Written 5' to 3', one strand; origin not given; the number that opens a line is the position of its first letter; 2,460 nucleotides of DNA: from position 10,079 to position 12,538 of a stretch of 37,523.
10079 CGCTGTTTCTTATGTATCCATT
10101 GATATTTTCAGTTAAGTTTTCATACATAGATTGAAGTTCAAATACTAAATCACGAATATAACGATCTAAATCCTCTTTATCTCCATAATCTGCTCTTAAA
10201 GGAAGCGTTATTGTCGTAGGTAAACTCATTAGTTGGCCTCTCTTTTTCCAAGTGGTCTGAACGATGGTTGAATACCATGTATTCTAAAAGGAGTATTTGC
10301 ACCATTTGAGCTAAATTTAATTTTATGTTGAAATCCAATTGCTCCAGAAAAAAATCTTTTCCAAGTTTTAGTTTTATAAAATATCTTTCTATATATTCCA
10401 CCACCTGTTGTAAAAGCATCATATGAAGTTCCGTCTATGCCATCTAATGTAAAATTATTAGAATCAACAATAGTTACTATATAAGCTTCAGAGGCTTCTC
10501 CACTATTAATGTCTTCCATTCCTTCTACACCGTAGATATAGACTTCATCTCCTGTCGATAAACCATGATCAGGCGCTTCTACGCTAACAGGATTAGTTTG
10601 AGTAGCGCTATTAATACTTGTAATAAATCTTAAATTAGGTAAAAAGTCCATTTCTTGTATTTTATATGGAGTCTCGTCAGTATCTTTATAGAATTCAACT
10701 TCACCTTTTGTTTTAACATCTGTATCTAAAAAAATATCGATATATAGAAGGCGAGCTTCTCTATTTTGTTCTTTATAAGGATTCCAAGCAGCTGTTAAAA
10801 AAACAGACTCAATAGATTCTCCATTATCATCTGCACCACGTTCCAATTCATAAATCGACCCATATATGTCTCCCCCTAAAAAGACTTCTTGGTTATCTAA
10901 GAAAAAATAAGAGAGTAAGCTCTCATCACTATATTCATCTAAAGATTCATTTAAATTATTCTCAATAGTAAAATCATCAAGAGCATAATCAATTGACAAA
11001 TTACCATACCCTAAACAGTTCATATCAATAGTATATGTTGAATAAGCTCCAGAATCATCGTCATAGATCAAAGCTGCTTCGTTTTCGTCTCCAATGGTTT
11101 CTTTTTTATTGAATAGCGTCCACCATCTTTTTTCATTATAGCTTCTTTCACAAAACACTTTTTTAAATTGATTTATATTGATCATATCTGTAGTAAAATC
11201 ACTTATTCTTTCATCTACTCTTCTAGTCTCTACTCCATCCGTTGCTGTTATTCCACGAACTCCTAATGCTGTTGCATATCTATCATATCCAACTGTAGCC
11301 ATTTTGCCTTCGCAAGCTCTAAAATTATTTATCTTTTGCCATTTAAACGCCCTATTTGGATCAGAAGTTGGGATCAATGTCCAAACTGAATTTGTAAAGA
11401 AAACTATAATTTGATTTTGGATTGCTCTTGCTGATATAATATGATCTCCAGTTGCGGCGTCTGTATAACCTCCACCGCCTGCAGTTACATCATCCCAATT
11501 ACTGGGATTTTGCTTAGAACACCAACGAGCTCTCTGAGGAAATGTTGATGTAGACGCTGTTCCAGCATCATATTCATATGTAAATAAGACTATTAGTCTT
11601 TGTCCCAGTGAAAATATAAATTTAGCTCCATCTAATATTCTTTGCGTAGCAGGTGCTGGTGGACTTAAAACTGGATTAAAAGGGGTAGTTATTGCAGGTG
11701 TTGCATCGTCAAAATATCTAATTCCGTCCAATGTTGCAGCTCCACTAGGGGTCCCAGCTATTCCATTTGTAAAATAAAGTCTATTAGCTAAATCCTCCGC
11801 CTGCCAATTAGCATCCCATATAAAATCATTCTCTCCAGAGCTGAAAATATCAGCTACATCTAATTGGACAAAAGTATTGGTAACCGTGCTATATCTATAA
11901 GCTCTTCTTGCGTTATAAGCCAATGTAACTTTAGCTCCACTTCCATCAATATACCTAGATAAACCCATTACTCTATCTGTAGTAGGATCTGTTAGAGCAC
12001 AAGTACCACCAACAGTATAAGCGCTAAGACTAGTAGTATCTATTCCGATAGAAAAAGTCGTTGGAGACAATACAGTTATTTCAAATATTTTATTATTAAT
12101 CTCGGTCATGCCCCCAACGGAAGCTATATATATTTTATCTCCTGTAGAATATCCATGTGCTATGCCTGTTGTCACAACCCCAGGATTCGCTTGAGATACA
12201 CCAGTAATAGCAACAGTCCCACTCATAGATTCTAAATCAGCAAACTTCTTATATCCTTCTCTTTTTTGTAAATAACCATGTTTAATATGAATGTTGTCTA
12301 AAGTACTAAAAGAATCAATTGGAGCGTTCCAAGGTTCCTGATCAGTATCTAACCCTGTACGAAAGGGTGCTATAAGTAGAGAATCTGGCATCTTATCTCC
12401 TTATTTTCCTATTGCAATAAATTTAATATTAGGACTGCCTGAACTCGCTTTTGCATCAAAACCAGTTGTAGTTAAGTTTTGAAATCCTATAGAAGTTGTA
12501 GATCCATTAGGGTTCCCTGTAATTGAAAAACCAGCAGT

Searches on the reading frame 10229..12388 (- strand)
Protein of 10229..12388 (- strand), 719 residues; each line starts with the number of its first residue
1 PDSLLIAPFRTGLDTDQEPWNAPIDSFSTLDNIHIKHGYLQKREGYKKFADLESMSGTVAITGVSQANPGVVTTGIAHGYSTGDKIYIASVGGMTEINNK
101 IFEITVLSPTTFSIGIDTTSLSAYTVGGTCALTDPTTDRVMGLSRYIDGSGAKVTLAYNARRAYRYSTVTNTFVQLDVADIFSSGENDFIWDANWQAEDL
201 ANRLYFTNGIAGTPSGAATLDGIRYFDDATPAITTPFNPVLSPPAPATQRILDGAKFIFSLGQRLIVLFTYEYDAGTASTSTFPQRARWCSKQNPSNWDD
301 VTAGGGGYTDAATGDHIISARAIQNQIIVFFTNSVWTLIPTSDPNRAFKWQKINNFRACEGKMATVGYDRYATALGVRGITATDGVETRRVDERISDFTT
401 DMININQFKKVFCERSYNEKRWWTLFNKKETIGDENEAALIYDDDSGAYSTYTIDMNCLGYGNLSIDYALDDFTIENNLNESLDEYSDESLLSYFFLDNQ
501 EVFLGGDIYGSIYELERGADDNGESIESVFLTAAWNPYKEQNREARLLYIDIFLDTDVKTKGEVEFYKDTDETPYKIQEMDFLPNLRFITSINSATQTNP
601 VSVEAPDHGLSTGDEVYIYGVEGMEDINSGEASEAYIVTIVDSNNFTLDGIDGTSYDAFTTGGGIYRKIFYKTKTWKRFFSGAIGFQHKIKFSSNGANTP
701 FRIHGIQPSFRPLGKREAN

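Call 16: search_protein_families(library=phrogs, proteins=[window:10229-12388:-], max_evalue=0.001)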
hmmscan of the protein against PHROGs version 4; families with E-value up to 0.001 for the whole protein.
window:10229-12388:- (719 aa): 2 families
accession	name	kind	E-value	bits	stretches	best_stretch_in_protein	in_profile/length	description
phrog_3287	-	head and packaging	2.9e-22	80.2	1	131-473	50-369/524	virion structural protein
phrog_584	-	tail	8.2e-14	52.9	2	55-130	17-92/218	major tail protein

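Call 17: search_protein_families(library=pfam, proteins=[window:10229-12388:-], max_evalue=0.001)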
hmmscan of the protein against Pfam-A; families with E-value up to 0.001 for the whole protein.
window:10229-12388:- (719 aa): 2 families
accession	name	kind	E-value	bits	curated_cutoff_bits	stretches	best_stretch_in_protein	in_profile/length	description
PF16190.11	E1_FCCH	-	2.8e-24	85.4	29.5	2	68-130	2-66/70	Ubiquitin-activating enzyme E1 FCCH domain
PF08813.17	Phage_tail_3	-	4.6e-05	23.5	24.2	0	634-677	9-50/165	Phage tail tube protein, TTP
